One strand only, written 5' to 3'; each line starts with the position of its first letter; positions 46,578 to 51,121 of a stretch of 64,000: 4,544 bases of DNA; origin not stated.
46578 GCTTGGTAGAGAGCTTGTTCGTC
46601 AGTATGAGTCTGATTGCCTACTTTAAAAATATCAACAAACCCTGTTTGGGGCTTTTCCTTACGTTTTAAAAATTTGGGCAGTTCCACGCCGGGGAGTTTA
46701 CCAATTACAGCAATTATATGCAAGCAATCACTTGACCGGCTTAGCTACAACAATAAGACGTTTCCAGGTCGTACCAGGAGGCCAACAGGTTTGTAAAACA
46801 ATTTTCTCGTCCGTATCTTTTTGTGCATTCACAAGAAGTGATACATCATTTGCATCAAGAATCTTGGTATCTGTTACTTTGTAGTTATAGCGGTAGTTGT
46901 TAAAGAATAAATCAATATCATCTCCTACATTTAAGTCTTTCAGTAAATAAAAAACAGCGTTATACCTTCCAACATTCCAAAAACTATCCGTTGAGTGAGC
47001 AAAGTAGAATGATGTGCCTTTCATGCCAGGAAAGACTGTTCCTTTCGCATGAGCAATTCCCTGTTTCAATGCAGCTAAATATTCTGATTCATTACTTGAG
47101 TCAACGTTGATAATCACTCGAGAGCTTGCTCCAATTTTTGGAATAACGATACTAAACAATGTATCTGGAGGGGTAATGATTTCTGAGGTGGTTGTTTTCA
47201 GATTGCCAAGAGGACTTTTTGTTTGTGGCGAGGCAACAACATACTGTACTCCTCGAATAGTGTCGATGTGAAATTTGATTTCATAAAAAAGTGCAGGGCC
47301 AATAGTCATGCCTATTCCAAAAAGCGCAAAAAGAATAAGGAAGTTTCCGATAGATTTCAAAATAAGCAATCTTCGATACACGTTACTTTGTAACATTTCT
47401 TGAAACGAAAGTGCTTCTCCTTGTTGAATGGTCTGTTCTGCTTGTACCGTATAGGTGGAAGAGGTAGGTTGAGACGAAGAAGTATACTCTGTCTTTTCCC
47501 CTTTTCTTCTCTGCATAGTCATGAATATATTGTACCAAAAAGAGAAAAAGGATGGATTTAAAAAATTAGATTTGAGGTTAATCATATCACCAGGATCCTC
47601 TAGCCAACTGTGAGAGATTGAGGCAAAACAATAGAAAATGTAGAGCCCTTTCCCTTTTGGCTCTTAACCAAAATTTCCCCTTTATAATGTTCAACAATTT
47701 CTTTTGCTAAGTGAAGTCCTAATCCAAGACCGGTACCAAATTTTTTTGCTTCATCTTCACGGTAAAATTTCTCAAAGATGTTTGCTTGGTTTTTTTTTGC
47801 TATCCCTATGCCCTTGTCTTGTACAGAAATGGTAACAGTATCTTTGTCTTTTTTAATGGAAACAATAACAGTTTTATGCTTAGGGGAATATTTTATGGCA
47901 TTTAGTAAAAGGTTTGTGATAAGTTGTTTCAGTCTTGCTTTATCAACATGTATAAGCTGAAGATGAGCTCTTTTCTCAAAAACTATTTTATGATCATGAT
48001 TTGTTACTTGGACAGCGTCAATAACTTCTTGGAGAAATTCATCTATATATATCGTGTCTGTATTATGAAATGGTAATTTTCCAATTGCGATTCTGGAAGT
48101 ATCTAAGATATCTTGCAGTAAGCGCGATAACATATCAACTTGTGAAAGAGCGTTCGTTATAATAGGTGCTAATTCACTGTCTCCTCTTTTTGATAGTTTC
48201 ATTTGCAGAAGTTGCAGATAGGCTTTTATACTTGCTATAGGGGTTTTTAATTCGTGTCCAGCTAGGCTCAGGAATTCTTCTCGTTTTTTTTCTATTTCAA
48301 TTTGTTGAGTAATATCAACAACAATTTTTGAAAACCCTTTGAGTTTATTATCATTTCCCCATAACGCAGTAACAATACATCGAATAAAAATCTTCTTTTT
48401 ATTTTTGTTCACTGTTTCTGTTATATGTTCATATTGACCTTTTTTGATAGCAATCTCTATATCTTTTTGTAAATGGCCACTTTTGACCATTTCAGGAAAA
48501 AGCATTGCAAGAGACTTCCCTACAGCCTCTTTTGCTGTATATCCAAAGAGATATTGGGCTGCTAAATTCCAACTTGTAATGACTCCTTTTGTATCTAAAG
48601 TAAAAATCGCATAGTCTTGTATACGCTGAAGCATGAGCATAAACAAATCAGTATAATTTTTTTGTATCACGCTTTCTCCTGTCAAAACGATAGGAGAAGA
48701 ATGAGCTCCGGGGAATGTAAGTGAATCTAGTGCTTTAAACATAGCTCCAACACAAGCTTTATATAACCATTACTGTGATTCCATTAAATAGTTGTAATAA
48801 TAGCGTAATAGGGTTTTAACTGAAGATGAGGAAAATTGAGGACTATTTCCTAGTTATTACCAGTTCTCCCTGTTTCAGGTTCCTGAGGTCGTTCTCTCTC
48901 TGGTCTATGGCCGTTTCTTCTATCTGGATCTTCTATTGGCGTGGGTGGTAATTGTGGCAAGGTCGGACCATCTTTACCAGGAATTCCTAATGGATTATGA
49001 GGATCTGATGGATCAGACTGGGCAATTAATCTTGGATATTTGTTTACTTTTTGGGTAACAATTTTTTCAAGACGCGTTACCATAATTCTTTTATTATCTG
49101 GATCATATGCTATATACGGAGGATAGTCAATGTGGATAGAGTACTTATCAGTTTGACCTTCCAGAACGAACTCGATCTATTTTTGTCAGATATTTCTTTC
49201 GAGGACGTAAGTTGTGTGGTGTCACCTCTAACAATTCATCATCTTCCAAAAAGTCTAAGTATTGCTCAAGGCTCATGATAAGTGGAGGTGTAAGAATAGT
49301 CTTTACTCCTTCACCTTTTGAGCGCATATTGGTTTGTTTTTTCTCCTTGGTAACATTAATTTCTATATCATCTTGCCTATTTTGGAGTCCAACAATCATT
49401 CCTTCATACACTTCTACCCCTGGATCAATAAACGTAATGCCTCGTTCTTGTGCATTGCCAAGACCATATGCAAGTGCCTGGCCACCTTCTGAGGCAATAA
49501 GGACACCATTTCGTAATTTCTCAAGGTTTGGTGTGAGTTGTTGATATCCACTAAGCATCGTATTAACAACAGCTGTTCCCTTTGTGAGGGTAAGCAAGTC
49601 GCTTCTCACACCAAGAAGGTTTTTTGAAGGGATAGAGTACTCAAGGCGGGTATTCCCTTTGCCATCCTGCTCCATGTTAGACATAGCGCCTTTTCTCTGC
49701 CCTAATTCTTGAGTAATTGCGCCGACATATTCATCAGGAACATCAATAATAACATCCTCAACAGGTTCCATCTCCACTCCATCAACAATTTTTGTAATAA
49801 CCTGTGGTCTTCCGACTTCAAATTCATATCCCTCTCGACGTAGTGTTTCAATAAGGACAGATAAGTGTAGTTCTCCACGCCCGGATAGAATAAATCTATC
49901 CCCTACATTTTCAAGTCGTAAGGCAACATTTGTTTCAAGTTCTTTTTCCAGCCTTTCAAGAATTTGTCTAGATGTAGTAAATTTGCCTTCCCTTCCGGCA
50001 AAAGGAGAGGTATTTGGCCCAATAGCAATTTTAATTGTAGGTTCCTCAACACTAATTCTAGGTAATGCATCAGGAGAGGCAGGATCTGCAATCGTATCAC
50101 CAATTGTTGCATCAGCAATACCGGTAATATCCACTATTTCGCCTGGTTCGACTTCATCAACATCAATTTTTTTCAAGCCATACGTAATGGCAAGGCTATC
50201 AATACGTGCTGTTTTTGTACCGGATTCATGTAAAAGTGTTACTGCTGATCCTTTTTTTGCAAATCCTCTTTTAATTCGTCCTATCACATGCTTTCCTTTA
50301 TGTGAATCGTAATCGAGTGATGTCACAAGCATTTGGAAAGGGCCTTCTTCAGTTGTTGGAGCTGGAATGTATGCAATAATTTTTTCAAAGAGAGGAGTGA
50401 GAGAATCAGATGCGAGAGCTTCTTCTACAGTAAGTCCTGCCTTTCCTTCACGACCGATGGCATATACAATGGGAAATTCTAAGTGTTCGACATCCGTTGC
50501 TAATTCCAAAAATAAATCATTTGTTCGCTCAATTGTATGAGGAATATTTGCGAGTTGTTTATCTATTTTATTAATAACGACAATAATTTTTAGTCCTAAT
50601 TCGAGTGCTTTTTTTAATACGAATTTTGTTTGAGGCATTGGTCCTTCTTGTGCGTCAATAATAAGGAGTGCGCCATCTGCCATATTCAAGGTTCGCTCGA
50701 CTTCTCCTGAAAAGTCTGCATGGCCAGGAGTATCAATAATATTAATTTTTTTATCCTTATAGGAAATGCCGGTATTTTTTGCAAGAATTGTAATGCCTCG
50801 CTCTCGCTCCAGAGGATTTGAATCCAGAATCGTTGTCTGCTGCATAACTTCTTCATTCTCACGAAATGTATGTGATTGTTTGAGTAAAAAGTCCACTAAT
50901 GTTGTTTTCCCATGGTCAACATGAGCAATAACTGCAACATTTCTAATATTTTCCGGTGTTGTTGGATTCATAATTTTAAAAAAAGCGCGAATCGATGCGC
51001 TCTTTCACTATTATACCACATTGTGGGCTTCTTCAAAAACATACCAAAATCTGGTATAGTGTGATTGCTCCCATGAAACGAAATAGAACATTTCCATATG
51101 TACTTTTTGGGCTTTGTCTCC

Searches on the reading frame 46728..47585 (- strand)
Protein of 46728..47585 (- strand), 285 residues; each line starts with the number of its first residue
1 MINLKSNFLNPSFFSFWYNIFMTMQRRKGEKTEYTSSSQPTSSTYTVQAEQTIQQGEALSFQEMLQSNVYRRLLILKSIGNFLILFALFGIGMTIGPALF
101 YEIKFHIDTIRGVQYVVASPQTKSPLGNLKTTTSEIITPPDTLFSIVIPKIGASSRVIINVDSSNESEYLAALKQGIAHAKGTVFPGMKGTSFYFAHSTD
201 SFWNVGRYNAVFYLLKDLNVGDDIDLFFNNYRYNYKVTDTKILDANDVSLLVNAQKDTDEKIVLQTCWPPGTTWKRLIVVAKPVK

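Call 71: search_protein_families(library=pfam, proteins=[window:46728-47585:-], max_evalue=0.01)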
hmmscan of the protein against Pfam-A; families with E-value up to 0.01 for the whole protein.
window:46728-47585:- (285 aa): 1 family
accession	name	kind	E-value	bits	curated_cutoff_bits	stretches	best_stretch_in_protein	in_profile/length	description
PF04203.18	Sortase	-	5.1e-19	68.7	26.6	1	146-284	1-125/125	Sortase domain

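Call 103: search_protein_families(library=ncbifam, proteins=[window:46728-47585:-], max_evalue=0.01)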
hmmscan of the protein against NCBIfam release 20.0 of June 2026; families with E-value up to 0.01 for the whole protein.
window:46728-47585:- (285 aa): 7 families
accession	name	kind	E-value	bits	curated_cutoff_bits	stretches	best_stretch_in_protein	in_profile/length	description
NF058671.1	sortase_SrtD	exception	3.4e-14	52.9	140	1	130-282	51-186/187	class D sortase, LPxTATN-specific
NF033746.1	class_D_sortase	subfamily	8e-14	51.6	165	1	145-284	12-134/135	class D sortase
TIGR01076.1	sortase_fam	subfamily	1.3e-10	41.2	39.35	1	172-282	22-126/136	sortase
NF033745.1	class_C_sortase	subfamily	8.8e-09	35.4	160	1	145-281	95-218/220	class C sortase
NF033747.1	class_E_sortase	subfamily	1.4e-06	28.3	160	1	141-282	69-204/211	class E sortase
TIGR03784.1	marine_sortase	equivalog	2.2e-06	27.4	158.25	1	209-269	100-158/174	class GN sortase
NF033748.1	class_F_sortase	subfamily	0.0059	16.2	166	0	145-245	13-111/155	class F sortase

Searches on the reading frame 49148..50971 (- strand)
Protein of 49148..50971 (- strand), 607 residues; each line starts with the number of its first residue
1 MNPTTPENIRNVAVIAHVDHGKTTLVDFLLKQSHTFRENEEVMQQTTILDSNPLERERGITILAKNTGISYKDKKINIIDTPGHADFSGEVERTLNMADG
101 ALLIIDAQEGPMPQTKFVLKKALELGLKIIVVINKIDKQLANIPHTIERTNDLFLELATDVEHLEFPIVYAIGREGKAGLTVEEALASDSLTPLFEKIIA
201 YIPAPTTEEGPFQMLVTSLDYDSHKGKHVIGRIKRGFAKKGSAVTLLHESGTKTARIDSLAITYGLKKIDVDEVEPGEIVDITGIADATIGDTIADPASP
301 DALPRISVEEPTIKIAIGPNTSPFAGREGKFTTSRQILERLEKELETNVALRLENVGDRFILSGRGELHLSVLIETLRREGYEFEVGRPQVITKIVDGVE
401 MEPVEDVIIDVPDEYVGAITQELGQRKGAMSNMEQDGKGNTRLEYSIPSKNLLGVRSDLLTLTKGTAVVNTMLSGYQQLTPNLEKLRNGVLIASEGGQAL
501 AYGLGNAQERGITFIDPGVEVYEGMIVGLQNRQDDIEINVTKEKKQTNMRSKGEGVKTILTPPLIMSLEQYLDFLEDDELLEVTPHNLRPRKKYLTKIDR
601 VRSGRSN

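Call 78: list_cluster_members(proteins=[window:49148-50971:-, window:46728-47585:-, window:47600-48742:-, window:21646-22290:+, window:16364-17320:-, window:23303-25210:-, window:14811-15641:-, window:25361-26047:-, window:22649-23185:+, window:20227-20403:-])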
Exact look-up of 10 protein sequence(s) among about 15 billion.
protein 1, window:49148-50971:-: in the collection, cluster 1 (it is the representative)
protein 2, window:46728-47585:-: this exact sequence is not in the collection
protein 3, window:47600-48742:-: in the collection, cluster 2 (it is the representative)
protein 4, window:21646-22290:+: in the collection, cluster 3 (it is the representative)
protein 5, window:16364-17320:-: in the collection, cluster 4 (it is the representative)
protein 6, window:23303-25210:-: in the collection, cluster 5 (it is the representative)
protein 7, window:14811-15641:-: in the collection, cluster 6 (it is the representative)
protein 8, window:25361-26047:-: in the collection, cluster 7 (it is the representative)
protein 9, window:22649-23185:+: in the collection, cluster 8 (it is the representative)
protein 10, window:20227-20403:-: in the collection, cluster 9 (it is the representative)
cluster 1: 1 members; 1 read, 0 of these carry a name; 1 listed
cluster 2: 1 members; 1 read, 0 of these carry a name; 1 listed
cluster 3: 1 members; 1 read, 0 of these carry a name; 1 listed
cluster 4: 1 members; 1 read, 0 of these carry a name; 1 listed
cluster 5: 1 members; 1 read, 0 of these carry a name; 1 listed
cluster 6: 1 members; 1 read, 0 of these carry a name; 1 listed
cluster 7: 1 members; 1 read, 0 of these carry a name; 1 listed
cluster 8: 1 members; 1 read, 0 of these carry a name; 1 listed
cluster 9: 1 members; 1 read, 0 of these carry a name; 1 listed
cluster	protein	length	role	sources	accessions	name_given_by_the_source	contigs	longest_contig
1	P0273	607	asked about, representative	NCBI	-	-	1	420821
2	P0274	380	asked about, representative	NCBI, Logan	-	-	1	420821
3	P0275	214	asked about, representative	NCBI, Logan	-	-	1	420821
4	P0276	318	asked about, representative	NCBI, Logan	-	-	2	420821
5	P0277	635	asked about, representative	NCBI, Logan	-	-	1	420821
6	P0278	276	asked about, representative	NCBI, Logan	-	-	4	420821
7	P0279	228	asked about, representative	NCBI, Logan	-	-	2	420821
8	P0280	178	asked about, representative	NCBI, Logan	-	-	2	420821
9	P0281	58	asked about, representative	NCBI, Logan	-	-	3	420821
